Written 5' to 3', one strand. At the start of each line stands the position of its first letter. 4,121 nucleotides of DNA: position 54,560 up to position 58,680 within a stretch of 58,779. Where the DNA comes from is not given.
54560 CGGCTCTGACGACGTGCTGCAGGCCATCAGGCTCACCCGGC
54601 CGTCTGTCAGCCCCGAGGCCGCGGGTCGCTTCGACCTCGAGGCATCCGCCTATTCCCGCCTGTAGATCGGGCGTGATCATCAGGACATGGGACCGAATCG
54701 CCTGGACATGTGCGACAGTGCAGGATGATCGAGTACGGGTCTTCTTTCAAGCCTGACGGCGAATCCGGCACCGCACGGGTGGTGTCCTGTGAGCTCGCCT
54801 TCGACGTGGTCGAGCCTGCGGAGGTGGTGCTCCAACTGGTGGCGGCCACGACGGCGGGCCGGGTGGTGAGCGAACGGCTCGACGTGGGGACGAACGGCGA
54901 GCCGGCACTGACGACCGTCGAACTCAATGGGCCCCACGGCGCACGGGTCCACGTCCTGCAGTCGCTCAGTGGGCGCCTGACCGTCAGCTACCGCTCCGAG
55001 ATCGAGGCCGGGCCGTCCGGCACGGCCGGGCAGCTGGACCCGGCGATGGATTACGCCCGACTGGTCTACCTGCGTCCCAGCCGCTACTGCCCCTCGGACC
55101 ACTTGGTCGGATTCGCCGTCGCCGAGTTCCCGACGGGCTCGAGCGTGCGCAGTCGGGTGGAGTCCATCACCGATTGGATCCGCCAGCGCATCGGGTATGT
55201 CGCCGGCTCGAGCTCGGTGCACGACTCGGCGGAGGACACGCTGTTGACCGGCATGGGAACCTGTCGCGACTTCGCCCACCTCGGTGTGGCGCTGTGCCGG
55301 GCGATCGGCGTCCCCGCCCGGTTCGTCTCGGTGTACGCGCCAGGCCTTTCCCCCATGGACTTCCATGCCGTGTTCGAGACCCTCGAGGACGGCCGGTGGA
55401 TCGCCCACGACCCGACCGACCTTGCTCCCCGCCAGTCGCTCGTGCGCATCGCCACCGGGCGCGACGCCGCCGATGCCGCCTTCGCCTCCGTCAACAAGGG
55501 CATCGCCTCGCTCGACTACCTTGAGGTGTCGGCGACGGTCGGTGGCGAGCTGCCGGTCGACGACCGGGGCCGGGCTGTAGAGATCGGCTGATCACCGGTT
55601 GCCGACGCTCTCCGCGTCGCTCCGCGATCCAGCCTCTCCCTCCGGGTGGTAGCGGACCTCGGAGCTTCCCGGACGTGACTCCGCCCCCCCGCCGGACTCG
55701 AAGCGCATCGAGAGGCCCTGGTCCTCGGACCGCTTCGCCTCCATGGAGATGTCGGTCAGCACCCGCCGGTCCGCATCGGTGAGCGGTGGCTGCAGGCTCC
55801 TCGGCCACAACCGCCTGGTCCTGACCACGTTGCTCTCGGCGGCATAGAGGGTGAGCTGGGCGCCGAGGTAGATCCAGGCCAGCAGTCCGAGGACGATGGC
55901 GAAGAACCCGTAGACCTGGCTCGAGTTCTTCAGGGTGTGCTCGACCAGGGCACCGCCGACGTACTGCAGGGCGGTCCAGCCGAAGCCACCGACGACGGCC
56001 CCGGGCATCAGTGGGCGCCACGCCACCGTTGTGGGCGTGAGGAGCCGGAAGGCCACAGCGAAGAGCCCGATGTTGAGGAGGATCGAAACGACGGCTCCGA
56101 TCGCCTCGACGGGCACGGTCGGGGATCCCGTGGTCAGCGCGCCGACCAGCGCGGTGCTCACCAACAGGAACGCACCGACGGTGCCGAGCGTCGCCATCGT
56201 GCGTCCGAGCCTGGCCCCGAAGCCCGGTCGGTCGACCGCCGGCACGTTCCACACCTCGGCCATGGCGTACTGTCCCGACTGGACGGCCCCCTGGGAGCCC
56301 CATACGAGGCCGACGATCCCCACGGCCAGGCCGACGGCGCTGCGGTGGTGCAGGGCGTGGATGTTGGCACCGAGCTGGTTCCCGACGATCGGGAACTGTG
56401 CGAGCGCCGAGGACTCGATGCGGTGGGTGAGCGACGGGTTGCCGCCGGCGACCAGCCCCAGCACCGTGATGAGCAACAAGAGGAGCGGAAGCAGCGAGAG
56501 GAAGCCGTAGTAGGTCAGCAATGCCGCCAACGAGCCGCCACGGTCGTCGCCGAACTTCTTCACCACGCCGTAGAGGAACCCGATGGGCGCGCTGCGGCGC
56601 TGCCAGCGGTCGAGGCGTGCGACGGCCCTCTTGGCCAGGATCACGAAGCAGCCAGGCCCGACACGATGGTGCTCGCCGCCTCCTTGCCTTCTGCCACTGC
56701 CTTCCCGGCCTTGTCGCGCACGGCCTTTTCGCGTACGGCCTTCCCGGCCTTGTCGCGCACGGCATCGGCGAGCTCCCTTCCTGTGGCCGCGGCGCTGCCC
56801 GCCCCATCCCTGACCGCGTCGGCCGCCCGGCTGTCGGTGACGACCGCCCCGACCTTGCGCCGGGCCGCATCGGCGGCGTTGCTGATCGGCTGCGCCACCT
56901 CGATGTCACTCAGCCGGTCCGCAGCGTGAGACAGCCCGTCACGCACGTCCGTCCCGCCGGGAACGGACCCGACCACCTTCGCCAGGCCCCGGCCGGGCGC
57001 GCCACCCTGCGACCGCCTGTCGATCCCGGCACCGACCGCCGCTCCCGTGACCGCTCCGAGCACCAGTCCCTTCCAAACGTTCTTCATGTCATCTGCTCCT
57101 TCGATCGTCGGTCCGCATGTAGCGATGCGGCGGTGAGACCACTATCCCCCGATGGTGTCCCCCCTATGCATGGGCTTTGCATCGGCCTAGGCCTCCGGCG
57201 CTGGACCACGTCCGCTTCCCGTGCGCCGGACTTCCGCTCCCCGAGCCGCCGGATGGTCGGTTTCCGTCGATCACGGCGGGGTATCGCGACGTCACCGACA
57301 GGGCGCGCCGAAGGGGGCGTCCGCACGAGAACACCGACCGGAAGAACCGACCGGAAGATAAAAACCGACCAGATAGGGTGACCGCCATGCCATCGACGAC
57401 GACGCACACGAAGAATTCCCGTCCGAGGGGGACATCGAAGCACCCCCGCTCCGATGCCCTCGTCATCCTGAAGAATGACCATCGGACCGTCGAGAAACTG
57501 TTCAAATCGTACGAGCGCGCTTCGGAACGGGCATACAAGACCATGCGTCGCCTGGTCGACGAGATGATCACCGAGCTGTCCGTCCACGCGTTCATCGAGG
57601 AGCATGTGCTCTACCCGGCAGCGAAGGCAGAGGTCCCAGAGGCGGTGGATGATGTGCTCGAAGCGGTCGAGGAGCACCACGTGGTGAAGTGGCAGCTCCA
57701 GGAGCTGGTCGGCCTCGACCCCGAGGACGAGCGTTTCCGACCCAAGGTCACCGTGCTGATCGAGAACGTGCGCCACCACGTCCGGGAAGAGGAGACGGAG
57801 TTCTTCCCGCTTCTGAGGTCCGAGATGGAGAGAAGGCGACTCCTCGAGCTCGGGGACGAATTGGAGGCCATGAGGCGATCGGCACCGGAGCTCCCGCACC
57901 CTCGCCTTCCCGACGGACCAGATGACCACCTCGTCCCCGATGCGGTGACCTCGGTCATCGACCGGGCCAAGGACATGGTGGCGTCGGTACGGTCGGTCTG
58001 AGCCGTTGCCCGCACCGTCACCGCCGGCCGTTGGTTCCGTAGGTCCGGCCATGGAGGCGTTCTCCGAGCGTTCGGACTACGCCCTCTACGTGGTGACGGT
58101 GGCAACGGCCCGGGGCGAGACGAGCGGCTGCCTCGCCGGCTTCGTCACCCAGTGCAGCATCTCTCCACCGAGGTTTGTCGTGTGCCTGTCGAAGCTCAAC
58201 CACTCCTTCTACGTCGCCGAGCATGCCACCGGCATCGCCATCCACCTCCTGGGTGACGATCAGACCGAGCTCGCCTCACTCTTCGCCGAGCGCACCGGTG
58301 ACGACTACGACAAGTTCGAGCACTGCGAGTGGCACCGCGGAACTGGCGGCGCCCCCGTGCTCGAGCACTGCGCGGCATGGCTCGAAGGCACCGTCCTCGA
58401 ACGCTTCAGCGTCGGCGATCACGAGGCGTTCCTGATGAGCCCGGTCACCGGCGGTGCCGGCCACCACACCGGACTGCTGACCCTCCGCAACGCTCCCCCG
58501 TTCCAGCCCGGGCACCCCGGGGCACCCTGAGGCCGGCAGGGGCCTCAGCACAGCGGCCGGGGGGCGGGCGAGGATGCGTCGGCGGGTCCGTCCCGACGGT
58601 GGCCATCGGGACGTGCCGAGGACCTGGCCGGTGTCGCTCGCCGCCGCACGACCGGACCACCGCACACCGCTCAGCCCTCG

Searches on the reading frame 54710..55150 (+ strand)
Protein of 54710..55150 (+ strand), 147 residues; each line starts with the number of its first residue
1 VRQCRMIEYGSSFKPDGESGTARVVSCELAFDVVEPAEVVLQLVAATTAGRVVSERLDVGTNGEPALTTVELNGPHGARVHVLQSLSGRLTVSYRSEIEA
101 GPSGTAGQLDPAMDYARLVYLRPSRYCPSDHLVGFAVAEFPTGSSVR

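Call 50: search_protein_families(library=pfam, proteins=[window:54710-55150:+], max_evalue=10)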
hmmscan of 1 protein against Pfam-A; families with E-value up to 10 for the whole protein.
window:54710-55150:+ (147 aa): 0 families

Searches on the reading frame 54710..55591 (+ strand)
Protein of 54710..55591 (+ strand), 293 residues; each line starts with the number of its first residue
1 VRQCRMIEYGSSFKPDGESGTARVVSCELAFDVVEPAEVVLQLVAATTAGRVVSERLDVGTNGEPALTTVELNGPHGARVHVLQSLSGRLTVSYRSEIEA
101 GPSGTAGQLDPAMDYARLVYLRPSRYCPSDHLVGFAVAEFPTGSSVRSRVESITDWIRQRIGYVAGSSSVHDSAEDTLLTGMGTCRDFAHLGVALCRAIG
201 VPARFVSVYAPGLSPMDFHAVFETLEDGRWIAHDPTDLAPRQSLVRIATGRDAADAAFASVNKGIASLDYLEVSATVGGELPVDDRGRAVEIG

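Call 3: search_protein_families(library=pfam, proteins=[window:54710-55591:+], max_evalue=0.01)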
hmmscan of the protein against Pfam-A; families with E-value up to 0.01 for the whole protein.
window:54710-55591:+ (293 aa): 1 family
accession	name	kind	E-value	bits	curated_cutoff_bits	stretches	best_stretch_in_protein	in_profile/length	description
PF01841.26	Transglut_core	-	6.7e-20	71.8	23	1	147-235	15-108/108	Transglutaminase-like superfamily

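Call 4: search_protein_families(library=ncbifam, proteins=[window:54710-55591:+], max_evalue=0.01)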
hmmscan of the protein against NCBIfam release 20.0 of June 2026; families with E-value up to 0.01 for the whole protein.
window:54710-55591:+ (293 aa): 0 families

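Call 5: search_protein_families(library=padloc, proteins=[window:54710-55591:+], max_evalue=0.01)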
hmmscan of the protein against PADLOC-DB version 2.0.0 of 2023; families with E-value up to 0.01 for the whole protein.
window:54710-55591:+ (293 aa): 0 families

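Call 24: find_related_loci(query=window:54710-55591:+, collection=metagenome_contigs, flank=5000)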
Query window:54710-55591:+ (293 aa) in metagenome_contigs; peptide patterns used: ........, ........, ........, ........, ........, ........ (x = any residue, [..] = any of these).
600 stretches matched a pattern (row limit reached: there are more); 79 encode a relative of the query (tblastn E <= 1e-3); 79 distinct loci.
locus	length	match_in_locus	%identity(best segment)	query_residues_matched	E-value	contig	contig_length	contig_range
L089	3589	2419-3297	96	1-293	0e+0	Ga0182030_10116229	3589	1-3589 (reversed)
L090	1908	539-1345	74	23-285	1e-138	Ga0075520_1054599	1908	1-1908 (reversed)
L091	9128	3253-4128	70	3-292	3e-129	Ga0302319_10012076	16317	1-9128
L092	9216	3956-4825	66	4-285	5e-123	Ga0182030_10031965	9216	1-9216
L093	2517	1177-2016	69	19-293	5e-129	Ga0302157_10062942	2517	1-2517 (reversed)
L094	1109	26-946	65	1-292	6e-134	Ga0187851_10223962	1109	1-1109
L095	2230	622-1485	67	16-292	5e-124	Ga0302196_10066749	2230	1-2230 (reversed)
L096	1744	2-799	70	33-293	2e-125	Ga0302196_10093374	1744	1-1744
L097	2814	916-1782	64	12-292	2e-121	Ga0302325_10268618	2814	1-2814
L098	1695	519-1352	66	17-292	4e-125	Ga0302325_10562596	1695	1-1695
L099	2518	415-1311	62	1-292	1e-121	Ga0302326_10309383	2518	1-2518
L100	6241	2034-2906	65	3-286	6e-115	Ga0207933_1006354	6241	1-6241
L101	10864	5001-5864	66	23-292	7e-114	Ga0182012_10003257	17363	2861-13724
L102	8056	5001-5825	63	23-293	9e-113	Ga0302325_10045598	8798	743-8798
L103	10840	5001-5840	64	23-292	8e-111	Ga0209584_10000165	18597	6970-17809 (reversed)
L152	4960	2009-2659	39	70-275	1e-32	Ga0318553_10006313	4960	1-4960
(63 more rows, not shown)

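Call 42: search_solved_structures(query=window:54710-55591:+, max_evalue=0.01, show_alignments=3)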
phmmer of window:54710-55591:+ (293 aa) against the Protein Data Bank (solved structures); distinct sequences matched with E-value up to 0.01: 1.
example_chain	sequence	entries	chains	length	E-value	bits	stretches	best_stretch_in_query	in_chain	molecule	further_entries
3isr_A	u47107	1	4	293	1.1e-43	152.8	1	115-267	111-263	Transglutaminase-like enzymes, putative cysteine protease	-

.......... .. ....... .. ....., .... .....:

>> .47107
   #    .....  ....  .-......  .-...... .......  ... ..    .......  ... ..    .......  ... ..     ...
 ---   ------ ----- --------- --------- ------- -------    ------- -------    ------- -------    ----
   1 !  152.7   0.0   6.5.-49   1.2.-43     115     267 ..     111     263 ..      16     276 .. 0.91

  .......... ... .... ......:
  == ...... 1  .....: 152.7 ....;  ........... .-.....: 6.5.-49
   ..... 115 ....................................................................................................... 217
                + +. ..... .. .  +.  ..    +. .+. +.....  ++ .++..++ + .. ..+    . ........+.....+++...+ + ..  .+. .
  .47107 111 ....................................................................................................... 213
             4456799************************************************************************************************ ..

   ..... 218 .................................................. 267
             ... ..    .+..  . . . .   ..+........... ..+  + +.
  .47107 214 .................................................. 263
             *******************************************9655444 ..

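Call 66: search_protein_families(library=pfam, proteins=[L152:4107-4940:+, L152:2009-2659:+], max_evalue=0.001)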
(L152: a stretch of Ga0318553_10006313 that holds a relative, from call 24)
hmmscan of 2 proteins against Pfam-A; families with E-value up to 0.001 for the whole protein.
L152:4107-4940:+ (278 aa): 8 families
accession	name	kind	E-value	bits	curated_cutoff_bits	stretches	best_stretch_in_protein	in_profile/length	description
PF00004.35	AAA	-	1e-22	81.5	21.2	1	97-215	1-125/131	ATPase family associated with various cellular activities (AAA)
PF13191.12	AAA_16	-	2.3e-08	35.2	32.6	1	95-128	25-54/167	AAA ATPase domain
PF05673.19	DUF815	-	6.8e-06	25.8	23.8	1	51-197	19-149/249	Protein of unknown function (DUF815)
PF13238.12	AAA_18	-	7.6e-06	26.8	29.4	1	97-131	1-25/128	AAA domain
PF20720.3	nSTAND3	-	2e-05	24.8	27.2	1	94-159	17-73/155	Novel STAND NTPase 3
PF13401.12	AAA_22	-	2.7e-05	24.9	27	1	94-182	5-81/130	AAA domain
PF07728.20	AAA_5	-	8.3e-05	23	22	1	96-141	1-47/139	AAA domain (dynein-related subfamily)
PF05496.18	RuvB_N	-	0.0003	21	27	1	85-159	24-92/159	Holliday junction DNA helicase RuvB P-loop domain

L152:2009-2659:+ (217 aa): 2 families
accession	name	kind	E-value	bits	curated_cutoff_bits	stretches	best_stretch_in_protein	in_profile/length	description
PF01841.26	Transglut_core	-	1.1e-21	77.5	23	1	86-178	17-108/108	Transglutaminase-like superfamily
PF04473.18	DUF553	-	0.00036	20.4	20.5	1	87-179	19-114/140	Transglutaminase-like domain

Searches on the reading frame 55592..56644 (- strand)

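Call 3: search_protein_families(library=pfam, proteins=[window:55592-56644:-], max_evalue=0.01)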
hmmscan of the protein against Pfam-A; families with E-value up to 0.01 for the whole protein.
window:55592-56644:- (350 aa): 1 family
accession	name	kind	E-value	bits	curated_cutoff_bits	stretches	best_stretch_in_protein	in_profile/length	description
PF03631.20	Virul_fac_BrkB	-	6.1e-35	121.6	33.7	1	33-277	2-257/259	Virulence factor BrkB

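Call 4: search_protein_families(library=ncbifam, proteins=[window:55592-56644:-], max_evalue=0.01)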
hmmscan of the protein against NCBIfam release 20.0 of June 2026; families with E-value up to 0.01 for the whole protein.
window:55592-56644:- (350 aa): 4 families
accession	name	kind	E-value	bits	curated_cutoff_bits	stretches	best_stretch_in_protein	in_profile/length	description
TIGR00765.1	yihY_not_rbn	subfamily_domain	6.9e-20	72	73.15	1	23-273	2-254/259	YihY family inner membrane protein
TIGR00766.1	TIGR00766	equivalog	1.3e-15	57.4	213.65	1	29-270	8-255/263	inner membrane protein YhjD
NF003256.0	PRK04214.1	equivalog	1.3e-10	40.8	500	1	7-267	3-265/412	ribonuclease BN/unknown domain fusion protein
NF002457.0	PRK01637.1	equivalog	4e-08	32.8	307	1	21-271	17-270/295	virulence factor BrkB family protein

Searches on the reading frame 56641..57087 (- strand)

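Call 3: search_protein_families(library=pfam, proteins=[window:56641-57087:-], max_evalue=0.01)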
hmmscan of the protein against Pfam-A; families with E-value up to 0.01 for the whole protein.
window:56641-57087:- (148 aa): 1 family
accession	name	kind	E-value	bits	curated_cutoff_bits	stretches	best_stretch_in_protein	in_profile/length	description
PF13436.11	Gly-zipper_OmpA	-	0.0065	16.7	27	1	6-42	6-42/44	Glycine-zipper domain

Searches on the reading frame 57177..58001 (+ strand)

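Call 3: search_protein_families(library=pfam, proteins=[window:57177-58001:+], max_evalue=0.01)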
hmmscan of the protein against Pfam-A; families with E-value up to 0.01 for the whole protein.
window:57177-58001:+ (274 aa): 1 family
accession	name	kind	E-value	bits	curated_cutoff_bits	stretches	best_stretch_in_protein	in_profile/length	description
PF01814.28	Hemerythrin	-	4.6e-17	63.1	25.3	1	95-213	3-127/127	Hemerythrin HHE cation binding domain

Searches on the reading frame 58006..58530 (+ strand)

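Call 3: search_protein_families(library=pfam, proteins=[window:58006-58530:+], max_evalue=0.01)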
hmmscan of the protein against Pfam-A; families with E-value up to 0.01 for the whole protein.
window:58006-58530:+ (174 aa): 1 family
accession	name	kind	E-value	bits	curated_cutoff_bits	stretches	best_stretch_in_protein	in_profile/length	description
PF01613.24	Flavin_Reduct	-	1.3e-26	94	27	1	25-148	6-130/153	Flavin reductase like domain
